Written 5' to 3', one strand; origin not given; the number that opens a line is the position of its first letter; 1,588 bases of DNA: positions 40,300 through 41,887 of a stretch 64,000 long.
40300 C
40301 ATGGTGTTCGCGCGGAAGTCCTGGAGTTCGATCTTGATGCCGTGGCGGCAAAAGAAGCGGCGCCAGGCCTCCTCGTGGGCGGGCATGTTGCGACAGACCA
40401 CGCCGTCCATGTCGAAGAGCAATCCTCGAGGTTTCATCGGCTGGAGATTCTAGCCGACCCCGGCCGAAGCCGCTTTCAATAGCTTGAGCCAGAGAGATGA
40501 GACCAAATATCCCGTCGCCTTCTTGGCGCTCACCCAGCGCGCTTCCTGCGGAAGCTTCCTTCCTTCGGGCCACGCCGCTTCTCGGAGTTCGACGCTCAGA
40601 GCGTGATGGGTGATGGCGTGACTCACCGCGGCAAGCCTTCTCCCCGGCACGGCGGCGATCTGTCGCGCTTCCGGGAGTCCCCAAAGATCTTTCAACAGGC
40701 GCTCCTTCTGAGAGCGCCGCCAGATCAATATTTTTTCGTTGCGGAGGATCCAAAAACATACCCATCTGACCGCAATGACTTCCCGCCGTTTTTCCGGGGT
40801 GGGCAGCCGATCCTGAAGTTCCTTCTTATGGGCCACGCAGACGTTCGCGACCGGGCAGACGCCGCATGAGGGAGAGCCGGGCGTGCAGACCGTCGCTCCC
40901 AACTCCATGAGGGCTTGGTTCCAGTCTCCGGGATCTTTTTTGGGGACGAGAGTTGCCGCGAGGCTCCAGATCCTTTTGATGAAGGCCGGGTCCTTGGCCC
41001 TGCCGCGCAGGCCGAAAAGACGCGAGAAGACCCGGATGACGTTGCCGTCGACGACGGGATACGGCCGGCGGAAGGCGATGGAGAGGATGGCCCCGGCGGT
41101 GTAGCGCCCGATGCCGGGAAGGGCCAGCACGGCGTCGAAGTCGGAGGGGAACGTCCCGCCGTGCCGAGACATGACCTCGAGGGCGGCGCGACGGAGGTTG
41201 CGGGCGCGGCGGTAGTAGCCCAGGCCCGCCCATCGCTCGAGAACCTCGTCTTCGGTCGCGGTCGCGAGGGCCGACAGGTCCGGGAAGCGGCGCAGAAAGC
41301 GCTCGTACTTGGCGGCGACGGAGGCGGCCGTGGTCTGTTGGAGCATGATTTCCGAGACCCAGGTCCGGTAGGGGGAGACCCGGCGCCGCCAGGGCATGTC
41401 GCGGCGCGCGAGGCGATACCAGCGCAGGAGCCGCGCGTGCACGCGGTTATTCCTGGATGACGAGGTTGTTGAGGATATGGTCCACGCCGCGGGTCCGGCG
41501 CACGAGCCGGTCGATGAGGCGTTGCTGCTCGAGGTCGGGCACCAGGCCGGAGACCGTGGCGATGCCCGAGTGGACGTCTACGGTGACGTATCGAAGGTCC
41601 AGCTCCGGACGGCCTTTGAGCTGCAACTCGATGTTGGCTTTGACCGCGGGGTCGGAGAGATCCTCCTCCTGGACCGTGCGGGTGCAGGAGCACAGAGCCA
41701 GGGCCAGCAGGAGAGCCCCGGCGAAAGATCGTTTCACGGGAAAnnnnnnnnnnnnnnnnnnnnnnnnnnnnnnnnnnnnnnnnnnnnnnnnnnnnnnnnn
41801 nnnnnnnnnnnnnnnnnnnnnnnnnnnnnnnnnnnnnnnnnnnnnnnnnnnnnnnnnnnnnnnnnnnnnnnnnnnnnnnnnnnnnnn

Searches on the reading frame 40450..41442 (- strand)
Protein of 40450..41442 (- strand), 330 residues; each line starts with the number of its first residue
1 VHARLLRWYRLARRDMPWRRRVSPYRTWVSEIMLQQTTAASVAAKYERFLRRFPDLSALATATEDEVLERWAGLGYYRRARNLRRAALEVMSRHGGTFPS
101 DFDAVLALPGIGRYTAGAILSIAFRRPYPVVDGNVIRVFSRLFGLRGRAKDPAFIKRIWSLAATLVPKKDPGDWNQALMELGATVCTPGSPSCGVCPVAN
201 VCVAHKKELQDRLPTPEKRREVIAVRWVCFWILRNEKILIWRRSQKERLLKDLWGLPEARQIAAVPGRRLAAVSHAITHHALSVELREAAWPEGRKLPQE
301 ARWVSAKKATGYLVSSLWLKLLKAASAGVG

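Call 3: search_protein_families(library=pfam, proteins=[window:40450-41442:-], max_evalue=0.01)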
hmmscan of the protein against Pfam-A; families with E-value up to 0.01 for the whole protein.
window:40450-41442:- (330 aa): 4 families
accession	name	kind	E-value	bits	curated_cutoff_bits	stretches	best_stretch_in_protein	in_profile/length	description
PF00730.31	HhH-GPD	-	3.8e-21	75.9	26.2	1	29-158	1-102/108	HhH-GPD superfamily base excision DNA repair protein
PF00633.29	HHH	-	2.6e-06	27.4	24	1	94-122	2-30/30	Helix-hairpin-helix motif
PF14815.12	NUDIX_4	-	3.8e-06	27.1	35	1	229-323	2-112/113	NUDIX domain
PF10576.14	EndIII_4Fe-2S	-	0.00012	22.7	20.5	1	186-202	1-17/17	Iron-sulfur binding domain of endonuclease III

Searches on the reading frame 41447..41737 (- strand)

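Call 3: search_protein_families(library=pfam, proteins=[window:41447-41737:-], max_evalue=0.01)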
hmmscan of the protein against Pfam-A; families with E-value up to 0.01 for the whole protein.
window:41447-41737:- (96 aa): 1 family
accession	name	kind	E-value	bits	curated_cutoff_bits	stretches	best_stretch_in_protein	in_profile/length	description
PF04972.22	BON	-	5.9e-09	36.5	27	1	28-95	1-68/69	BON domain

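Call 4: search_protein_families(library=ncbifam, proteins=[window:41447-41737:-], max_evalue=0.01)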
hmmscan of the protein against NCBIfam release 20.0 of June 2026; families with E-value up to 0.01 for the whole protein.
window:41447-41737:- (96 aa): 0 families
